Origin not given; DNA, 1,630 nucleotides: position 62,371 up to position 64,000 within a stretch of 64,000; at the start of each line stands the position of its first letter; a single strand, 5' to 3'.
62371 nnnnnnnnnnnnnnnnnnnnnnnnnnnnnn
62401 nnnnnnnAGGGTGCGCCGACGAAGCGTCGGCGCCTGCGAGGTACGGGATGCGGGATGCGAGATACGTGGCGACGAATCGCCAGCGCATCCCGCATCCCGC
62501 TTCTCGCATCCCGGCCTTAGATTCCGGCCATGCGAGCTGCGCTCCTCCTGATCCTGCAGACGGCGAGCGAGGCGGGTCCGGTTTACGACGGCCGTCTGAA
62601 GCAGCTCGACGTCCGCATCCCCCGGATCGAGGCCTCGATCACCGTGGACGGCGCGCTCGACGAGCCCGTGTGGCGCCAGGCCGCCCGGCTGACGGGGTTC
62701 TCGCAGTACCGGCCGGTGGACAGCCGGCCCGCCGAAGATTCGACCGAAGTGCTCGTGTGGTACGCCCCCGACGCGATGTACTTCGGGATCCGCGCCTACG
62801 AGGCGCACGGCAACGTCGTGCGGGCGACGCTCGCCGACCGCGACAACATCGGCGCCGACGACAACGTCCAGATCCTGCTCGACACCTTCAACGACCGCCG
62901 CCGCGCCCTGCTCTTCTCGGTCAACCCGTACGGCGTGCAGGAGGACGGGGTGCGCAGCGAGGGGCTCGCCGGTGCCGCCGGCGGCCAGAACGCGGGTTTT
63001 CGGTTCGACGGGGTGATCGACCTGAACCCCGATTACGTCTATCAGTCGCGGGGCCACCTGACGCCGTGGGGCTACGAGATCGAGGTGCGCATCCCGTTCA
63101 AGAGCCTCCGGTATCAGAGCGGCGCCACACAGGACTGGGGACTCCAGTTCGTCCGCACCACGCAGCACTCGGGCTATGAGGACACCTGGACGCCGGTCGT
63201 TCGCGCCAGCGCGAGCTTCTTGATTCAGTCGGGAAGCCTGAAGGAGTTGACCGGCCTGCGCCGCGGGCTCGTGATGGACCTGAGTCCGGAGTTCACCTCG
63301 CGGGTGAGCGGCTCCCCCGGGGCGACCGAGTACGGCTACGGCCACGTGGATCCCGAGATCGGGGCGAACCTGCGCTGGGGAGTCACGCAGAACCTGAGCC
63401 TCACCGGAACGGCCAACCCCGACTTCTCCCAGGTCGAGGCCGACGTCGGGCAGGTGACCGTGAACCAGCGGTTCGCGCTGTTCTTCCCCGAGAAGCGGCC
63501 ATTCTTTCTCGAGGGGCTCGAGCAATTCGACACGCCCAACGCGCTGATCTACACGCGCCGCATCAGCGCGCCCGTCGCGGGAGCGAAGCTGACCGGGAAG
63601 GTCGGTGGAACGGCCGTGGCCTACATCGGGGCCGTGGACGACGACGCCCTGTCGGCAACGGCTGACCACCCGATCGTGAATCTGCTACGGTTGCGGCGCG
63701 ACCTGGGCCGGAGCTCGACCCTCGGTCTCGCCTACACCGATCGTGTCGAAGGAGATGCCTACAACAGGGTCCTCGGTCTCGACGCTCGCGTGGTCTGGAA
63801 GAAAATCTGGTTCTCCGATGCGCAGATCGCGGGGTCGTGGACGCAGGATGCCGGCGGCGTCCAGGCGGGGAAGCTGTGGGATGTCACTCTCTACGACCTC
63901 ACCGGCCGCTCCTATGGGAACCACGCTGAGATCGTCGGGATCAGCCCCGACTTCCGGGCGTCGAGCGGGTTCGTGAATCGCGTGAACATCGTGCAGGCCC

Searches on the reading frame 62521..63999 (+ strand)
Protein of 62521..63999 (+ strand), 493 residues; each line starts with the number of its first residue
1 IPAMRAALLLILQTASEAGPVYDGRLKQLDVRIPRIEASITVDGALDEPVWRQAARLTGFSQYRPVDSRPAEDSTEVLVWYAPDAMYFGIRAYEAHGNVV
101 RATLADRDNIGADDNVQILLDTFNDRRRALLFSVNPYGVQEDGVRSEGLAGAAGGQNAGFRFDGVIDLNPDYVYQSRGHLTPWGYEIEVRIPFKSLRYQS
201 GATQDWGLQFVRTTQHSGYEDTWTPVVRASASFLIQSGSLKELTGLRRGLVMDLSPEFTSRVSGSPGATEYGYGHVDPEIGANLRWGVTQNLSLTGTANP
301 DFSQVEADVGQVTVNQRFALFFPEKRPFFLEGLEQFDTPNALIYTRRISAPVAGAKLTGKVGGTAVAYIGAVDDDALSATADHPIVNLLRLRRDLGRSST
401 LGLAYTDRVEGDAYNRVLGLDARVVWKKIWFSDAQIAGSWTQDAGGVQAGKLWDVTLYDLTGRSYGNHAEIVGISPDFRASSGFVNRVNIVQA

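Call 70: search_protein_families(library=pfam, proteins=[window:62521-63999:+], max_evalue=0.0001)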
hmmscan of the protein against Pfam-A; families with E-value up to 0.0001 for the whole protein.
window:62521-63999:+ (493 aa): 1 family
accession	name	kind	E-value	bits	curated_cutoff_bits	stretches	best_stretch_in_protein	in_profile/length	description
PF19313.5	DUF5916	-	2.6e-12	46.7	22.6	1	276-350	24-96/572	Domain of unknown function (DUF5916)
